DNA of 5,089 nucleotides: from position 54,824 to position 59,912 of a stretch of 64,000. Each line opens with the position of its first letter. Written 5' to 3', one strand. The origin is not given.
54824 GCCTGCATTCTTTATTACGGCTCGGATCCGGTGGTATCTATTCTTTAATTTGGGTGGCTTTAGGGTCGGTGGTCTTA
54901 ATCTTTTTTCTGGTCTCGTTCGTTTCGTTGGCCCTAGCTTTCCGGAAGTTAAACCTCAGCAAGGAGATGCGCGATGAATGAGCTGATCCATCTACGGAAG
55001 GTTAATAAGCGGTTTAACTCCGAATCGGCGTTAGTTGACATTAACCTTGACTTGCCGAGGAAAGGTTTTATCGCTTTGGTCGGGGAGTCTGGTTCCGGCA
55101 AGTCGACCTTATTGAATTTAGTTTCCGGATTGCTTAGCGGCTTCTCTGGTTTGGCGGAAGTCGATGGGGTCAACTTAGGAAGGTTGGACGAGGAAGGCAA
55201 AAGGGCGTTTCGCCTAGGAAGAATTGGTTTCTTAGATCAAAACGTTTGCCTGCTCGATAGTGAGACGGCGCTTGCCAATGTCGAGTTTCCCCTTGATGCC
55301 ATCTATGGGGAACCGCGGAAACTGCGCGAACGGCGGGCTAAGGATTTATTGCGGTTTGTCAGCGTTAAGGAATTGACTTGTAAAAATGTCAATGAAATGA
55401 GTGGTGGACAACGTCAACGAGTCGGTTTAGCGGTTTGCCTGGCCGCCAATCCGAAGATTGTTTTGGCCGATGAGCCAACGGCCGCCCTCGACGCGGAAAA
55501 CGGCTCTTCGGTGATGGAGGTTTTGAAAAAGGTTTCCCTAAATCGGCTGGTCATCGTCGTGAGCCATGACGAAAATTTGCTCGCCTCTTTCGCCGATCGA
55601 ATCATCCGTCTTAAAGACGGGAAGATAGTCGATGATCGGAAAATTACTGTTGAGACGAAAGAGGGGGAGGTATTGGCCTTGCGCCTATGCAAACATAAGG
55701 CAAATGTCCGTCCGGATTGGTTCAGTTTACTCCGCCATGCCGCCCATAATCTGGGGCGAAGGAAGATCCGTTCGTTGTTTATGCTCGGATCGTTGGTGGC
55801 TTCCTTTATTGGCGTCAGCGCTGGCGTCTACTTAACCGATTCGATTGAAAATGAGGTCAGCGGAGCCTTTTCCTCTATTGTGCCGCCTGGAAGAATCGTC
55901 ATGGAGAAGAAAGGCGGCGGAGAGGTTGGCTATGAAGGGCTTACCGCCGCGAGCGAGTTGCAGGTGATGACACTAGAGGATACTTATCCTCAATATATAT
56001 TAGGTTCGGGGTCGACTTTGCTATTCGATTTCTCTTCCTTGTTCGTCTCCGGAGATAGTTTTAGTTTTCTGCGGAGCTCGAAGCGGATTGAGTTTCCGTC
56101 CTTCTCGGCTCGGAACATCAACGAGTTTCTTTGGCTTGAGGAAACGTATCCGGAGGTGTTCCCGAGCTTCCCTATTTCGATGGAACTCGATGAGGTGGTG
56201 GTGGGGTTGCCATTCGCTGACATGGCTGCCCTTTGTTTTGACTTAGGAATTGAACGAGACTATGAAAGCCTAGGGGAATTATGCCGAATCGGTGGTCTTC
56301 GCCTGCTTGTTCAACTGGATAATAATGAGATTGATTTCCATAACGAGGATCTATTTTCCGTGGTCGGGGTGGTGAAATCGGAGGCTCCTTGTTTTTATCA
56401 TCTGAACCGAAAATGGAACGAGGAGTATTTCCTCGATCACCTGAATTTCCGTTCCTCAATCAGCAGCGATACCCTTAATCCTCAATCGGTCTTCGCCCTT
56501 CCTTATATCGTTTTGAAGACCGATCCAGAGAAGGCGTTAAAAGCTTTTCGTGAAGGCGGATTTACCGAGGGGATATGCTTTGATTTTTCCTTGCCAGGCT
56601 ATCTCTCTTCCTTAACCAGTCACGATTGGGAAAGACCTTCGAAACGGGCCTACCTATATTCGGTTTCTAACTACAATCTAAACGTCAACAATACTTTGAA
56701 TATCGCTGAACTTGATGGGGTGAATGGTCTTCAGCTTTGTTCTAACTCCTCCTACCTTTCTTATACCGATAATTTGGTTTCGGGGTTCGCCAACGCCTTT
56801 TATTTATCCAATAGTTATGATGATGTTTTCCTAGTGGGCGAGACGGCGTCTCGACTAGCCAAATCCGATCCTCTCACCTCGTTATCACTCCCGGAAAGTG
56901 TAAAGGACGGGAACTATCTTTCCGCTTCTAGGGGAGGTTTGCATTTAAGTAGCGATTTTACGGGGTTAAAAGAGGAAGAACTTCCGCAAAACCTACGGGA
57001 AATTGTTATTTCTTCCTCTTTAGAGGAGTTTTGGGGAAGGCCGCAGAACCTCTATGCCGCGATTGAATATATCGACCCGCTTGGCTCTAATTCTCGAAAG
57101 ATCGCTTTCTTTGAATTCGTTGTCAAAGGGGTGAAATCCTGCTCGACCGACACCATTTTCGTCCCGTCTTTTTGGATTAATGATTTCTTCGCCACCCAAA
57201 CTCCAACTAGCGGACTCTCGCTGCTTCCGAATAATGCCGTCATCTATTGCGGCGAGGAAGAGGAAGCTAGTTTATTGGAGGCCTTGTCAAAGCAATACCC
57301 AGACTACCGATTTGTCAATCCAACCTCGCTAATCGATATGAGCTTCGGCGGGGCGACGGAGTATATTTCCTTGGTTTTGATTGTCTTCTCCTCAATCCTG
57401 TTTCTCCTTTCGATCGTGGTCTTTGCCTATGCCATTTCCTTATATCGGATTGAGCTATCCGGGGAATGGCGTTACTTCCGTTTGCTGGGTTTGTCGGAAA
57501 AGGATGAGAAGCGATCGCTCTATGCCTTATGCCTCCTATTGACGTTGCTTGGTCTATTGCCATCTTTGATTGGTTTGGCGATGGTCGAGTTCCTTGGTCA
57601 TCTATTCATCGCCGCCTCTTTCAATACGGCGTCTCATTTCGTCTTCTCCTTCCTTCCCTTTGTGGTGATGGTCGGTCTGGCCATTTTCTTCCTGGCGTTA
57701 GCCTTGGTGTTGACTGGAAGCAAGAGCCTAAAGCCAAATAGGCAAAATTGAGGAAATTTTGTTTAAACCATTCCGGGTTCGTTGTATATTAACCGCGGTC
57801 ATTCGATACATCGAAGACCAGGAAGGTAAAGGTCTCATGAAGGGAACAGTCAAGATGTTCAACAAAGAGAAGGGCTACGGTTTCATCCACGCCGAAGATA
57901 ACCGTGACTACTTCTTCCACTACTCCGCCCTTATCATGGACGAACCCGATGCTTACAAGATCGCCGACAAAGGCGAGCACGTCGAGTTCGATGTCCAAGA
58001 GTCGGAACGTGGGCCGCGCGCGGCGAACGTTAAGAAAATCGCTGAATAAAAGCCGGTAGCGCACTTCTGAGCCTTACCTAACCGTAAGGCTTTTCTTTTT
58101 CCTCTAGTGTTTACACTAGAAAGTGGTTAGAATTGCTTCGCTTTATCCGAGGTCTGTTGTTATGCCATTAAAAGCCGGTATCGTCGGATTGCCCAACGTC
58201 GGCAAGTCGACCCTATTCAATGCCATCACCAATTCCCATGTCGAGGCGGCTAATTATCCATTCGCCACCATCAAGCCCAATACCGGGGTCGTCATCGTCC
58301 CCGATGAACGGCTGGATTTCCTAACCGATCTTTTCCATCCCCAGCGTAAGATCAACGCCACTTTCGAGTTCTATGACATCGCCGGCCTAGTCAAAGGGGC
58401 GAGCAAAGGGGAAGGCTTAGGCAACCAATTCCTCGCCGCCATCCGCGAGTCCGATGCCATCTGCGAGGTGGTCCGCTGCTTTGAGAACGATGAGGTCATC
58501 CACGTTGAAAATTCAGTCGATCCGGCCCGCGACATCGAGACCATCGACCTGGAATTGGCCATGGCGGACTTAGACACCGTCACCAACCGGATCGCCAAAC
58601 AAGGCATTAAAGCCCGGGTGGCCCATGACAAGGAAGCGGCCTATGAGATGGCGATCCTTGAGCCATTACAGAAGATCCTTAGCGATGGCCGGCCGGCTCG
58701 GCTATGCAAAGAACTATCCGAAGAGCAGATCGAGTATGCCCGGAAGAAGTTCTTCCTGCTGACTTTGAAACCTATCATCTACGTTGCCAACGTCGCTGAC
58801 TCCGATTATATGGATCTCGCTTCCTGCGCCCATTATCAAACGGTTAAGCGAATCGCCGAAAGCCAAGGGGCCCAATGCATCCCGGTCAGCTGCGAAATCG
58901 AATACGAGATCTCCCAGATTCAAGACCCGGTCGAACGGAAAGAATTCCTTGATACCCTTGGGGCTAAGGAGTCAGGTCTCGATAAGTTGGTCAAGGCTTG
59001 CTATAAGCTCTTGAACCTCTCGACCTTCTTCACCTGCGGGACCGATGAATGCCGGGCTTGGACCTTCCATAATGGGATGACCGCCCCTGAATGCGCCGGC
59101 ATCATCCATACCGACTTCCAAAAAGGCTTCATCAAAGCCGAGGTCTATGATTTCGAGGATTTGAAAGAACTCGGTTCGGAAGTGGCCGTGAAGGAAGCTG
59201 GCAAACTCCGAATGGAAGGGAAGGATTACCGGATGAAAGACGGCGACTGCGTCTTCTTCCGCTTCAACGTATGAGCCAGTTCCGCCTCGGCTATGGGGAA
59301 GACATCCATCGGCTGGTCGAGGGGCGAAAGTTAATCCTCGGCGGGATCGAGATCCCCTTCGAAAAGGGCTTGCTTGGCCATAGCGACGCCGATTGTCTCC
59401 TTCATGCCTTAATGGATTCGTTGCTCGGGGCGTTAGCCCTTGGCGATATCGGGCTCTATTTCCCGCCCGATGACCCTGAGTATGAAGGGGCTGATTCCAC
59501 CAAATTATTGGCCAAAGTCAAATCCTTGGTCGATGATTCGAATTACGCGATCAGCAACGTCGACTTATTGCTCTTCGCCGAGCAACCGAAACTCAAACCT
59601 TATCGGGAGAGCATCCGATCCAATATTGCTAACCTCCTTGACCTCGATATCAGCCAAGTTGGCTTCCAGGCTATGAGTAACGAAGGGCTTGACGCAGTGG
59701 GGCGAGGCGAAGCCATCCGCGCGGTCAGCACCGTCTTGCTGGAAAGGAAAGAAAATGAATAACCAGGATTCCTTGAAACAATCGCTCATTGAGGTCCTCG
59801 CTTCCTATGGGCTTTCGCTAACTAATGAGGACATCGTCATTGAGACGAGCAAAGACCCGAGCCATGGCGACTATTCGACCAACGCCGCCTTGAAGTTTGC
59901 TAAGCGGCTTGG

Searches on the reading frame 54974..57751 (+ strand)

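Call 42: search_protein_families(library=pfam, proteins=[window:54974-57751:+])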
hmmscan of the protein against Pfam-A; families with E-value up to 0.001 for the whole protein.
window:54974-57751:+ (925 aa): 6 families
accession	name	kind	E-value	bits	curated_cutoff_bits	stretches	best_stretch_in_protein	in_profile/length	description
PF00005.33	ABC_tran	-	6.2e-27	95.3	25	1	22-170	3-137/137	ABC transporter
PF02463.25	SMC_N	-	2.4e-09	37.4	40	1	139-213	134-211/220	RecF/RecN/SMC N terminal domain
PF13304.12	AAA_21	-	2.1e-05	25.2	27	0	32-73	1-45/304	AAA domain, putative AbiEii toxin, Type IV TA system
PF02687.27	FtsX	-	4e-05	24.1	25.5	1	803-921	1-118/120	FtsX-like permease C-terminal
PF13555.12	AAA_29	-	0.00031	20.9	27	1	25-54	17-46/61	P-loop containing region of AAA domain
PF02628.20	COX15-CtaA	-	0.00065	19.3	29.9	1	762-904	45-165/322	Cytochrome oxidase assembly protein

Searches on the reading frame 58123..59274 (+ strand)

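Call 42: search_protein_families(library=pfam, proteins=[window:58123-59274:+])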
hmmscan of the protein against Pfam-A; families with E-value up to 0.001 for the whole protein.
window:58123-59274:+ (383 aa): 3 families
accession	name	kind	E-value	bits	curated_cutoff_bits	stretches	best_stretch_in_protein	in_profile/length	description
PF06071.19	YchF-GTPase_C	-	1.1e-37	128.5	27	1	299-382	1-84/84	Protein of unknown function (DUF933)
PF01926.29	MMR_HSR1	-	9e-22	77.8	21.9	1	18-126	2-86/113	50S ribosome-binding GTPase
PF02421.24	FeoB_N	-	1.1e-08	35.1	27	1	19-64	4-49/156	Ferrous iron transport protein B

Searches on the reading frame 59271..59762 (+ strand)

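Call 42: search_protein_families(library=pfam, proteins=[window:59271-59762:+])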
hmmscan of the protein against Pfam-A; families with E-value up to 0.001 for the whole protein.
window:59271-59762:+ (163 aa): 1 family
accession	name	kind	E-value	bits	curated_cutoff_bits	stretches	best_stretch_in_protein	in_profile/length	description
PF02542.21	YgbB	-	2.5e-59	200.5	26.7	1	4-157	1-154/155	YgbB family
